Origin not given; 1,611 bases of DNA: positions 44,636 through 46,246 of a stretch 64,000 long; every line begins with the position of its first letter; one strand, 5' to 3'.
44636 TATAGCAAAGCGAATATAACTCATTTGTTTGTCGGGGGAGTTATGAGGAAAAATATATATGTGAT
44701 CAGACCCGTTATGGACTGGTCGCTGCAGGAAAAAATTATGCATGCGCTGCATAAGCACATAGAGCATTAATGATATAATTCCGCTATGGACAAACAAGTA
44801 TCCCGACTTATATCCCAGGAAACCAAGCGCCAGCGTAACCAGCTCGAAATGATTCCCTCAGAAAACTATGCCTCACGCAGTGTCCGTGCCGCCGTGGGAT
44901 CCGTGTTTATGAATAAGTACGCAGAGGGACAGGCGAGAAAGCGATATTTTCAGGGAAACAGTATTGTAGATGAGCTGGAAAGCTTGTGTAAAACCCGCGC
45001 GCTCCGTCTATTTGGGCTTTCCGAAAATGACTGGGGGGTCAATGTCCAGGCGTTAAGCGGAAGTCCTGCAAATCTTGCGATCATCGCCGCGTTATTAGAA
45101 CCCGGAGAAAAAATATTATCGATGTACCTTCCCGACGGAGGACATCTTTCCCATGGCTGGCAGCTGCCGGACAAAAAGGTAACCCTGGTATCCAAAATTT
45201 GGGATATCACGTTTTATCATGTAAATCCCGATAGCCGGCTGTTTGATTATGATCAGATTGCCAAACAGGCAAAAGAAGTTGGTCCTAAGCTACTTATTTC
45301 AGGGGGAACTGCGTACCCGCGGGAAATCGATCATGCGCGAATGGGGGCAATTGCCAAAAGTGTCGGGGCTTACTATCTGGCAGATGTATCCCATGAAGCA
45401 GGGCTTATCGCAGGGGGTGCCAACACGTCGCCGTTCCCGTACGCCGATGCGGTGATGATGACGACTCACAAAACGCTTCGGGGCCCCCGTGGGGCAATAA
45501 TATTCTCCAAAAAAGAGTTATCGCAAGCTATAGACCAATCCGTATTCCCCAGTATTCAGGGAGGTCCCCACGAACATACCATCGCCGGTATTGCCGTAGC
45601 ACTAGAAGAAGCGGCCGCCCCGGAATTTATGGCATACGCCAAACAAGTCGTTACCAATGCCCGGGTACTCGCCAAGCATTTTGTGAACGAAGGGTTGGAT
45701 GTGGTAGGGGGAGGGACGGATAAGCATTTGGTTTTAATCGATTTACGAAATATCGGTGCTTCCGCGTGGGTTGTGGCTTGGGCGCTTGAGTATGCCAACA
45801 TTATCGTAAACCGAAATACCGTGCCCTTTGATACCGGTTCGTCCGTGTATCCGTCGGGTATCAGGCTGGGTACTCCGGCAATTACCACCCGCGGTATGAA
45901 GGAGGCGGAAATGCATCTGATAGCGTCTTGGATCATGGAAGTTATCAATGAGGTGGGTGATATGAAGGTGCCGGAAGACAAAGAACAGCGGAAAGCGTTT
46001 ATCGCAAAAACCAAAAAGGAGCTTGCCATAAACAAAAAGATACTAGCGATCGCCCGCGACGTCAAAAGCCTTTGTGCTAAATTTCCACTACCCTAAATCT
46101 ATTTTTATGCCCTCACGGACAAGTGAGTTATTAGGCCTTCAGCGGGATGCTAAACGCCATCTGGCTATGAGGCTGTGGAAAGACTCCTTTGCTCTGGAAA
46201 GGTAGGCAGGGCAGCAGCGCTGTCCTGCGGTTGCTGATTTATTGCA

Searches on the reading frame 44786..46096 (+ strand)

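Call 67: search_protein_families(library=pfam, proteins=[window:44786-46096:+], max_evalue=0.00001)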
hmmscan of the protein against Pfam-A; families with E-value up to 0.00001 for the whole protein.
window:44786-46096:+ (436 aa): 1 family
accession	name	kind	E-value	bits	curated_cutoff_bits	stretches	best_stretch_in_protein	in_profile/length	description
PF00464.25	SHMT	-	1.6e-145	485.2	27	1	2-383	5-399/399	Serine hydroxymethyltransferase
